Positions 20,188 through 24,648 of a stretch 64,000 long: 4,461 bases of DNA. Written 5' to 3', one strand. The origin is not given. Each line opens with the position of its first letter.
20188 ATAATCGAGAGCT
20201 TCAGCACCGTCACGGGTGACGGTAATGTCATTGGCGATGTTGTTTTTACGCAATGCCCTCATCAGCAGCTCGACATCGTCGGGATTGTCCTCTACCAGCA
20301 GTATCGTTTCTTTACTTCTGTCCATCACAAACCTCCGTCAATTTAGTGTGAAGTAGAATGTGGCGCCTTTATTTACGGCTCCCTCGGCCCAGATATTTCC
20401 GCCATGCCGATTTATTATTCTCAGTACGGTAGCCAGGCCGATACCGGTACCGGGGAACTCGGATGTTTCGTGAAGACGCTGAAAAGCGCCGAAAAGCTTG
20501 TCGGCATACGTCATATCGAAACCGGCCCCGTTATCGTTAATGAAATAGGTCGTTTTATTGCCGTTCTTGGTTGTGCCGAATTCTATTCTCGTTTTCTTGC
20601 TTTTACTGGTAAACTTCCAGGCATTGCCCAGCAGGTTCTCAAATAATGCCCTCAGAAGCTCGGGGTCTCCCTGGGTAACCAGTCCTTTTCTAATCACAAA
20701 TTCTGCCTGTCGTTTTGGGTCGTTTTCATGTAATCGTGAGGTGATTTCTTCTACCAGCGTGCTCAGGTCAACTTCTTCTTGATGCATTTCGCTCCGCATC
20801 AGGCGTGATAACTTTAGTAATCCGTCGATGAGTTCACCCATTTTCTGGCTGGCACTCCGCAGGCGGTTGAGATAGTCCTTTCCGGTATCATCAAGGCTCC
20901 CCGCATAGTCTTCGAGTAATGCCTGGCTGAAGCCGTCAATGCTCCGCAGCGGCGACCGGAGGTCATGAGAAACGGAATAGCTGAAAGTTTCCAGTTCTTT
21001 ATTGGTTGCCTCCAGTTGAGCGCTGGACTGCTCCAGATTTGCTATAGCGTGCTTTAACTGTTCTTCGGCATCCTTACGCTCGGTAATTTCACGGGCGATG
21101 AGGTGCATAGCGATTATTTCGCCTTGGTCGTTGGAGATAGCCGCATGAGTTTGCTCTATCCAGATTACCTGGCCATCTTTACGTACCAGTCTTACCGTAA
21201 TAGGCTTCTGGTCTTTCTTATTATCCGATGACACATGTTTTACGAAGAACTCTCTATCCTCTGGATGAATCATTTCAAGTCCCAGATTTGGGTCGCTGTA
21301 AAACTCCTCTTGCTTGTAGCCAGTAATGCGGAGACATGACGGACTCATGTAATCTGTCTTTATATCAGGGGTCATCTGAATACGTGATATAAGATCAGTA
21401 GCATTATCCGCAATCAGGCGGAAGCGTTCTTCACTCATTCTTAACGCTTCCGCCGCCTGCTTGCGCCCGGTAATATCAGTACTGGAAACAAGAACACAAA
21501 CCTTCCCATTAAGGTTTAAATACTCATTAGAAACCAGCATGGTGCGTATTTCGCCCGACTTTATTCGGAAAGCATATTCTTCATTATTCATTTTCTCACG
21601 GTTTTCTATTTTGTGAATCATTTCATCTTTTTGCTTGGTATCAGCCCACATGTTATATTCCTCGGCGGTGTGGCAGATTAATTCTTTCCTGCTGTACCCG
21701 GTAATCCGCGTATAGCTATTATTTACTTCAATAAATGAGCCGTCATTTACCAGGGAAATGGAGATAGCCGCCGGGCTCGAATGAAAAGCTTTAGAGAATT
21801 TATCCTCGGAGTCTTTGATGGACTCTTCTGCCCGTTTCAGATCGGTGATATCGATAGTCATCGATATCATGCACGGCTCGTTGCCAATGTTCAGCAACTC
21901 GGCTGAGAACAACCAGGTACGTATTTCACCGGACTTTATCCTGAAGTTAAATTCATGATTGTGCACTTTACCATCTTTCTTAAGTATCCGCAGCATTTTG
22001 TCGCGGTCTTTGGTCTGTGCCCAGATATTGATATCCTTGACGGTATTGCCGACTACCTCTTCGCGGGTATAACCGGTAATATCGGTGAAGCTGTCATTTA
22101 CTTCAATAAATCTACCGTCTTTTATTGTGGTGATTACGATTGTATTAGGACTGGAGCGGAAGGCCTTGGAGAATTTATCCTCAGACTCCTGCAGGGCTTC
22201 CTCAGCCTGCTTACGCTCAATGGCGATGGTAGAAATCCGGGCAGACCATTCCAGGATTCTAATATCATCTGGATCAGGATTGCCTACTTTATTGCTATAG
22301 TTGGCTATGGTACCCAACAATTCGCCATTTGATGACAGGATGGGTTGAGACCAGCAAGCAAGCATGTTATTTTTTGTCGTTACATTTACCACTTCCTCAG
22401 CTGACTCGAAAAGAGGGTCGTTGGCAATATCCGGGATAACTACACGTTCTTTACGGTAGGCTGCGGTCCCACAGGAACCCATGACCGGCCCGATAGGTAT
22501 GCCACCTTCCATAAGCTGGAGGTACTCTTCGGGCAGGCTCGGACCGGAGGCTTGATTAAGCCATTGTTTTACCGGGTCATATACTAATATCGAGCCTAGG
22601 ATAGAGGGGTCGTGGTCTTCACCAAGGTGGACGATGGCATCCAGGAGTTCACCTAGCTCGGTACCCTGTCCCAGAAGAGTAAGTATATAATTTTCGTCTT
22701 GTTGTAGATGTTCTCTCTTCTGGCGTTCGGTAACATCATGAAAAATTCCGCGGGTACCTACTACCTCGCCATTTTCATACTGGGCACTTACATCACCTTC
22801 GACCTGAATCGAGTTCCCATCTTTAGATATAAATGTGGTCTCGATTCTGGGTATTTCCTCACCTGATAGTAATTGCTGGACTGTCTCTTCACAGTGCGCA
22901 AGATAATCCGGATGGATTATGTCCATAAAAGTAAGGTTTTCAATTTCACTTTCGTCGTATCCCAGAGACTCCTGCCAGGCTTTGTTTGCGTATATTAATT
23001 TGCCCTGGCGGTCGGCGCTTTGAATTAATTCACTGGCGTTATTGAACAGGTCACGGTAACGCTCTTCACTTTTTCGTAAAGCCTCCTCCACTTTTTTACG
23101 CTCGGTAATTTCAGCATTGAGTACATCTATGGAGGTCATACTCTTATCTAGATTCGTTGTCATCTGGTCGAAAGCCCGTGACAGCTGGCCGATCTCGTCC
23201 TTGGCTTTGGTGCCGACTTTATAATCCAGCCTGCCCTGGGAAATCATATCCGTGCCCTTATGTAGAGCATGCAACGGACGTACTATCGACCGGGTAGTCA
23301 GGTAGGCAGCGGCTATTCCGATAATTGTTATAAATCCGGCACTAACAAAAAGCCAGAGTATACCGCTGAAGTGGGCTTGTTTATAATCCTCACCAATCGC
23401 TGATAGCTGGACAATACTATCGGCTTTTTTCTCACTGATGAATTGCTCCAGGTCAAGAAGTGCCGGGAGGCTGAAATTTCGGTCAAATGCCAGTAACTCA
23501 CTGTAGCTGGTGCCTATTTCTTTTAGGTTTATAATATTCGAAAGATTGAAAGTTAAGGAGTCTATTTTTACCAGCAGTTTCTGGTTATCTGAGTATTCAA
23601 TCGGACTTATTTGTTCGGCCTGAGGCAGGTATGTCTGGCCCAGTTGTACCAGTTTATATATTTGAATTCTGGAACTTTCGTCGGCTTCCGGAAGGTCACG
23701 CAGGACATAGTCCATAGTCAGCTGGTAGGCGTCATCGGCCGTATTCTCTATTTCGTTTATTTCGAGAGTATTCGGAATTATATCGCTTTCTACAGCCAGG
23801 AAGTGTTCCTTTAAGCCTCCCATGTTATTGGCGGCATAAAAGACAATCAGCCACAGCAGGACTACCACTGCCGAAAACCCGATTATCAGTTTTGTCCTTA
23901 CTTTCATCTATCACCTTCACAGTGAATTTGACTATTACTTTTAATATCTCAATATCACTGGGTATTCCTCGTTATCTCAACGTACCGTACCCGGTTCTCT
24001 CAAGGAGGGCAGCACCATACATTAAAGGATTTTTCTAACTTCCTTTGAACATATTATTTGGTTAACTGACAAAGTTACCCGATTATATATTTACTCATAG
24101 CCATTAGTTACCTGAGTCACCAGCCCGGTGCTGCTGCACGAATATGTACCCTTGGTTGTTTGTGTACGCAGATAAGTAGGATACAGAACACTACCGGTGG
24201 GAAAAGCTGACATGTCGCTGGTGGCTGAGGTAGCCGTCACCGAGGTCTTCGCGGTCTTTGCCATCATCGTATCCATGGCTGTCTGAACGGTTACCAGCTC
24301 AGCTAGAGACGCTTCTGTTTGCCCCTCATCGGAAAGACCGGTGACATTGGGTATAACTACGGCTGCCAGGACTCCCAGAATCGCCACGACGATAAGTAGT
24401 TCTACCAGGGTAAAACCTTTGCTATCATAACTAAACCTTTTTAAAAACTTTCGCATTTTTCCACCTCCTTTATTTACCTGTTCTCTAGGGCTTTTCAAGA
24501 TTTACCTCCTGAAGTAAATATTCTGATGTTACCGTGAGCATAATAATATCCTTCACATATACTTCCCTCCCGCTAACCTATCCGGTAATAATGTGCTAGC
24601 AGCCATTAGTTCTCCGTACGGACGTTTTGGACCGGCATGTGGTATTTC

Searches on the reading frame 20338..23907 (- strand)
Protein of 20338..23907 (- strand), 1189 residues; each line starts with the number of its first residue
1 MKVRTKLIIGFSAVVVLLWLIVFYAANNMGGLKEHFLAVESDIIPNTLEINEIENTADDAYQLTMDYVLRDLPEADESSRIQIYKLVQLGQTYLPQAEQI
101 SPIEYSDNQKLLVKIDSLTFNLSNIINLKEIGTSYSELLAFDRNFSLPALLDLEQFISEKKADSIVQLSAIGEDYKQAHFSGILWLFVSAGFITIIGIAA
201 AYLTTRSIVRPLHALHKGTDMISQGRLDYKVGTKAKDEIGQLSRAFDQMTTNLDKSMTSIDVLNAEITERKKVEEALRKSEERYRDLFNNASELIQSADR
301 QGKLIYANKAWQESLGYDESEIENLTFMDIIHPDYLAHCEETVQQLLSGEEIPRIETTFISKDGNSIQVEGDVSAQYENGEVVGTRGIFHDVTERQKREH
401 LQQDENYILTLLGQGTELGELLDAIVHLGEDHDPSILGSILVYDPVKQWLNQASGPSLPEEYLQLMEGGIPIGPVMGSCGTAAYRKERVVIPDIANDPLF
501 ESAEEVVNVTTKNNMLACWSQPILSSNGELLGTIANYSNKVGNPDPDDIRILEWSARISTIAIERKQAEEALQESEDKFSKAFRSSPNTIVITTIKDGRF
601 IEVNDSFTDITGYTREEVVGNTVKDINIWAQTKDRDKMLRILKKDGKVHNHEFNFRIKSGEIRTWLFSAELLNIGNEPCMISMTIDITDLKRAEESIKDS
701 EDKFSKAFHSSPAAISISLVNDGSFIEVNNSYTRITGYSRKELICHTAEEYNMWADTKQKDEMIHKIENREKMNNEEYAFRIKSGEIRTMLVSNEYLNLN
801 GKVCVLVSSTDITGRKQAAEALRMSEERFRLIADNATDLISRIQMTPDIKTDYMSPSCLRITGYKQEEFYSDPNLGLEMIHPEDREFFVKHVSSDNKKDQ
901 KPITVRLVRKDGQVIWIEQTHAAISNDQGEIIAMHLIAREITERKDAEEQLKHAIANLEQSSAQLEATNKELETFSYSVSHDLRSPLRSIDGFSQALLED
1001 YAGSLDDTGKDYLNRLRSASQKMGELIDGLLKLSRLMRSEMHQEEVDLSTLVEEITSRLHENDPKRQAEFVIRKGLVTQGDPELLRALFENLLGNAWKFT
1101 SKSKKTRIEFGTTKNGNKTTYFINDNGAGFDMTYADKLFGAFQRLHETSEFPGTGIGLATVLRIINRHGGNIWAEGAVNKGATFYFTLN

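Call 18: search_protein_families(library=pfam, proteins=[window:20338-23907:-], max_evalue=0.01)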
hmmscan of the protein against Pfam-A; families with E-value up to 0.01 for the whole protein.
window:20338-23907:- (1189 aa): 12 families
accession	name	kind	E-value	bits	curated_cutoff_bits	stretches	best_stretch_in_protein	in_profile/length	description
PF08447.18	PAS_3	-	1.7e-42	144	25.6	4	853-935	3-86/89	PAS fold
PF13426.13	PAS_9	-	2.5e-34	118.1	27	4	299-394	8-103/103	PAS domain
PF00989.32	PAS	-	2e-30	105.5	22.6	4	282-392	1-113/113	PAS fold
PF13188.13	PAS_8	-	6.5e-25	86.6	21.8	3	578-634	2-56/65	PAS domain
PF08448.16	PAS_4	-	7.6e-22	78.1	23.1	2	288-396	1-109/110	PAS fold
PF02518.31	HATPase_c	-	9.5e-19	68.3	26.4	1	1080-1188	1-107/111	Histidine kinase-, DNA gyrase B-, and HSP90-like ATPase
PF00672.30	HAMP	-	1.1e-13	51.7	25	1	204-254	2-52/53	HAMP domain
PF00512.31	HisKA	-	5.5e-13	49.2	26.9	1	973-1036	3-63/66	His Kinase A (phospho-acceptor) domain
PF13185.12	GAF_2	-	9.9e-10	39.2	28.6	1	417-564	3-136/136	GAF domain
PF01590.32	GAF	-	3.4e-06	28.1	22.4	1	458-555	35-125/133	GAF domain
PF14598.12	PAS_11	-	0.00057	20.3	25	0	596-647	10-61/109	PAS domain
PF12729.13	4HB_MCP_1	-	0.0063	16.5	27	1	1-72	2-73/181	Four helix bundle sensory module for signal transduction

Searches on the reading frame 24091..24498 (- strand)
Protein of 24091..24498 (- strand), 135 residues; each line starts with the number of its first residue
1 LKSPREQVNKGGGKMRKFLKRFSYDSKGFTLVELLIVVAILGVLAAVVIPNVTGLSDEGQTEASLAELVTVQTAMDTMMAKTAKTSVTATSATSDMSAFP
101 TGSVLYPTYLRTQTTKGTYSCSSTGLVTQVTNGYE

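Call 18: search_protein_families(library=pfam, proteins=[window:24091-24498:-], max_evalue=0.01)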
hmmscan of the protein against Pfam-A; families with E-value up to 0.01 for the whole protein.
window:24091-24498:- (135 aa): 1 family
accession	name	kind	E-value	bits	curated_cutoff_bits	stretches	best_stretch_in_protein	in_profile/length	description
PF07963.17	N_methyl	-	3.7e-09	36.2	21.2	1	26-48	4-26/27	Prokaryotic N-terminal methylation motif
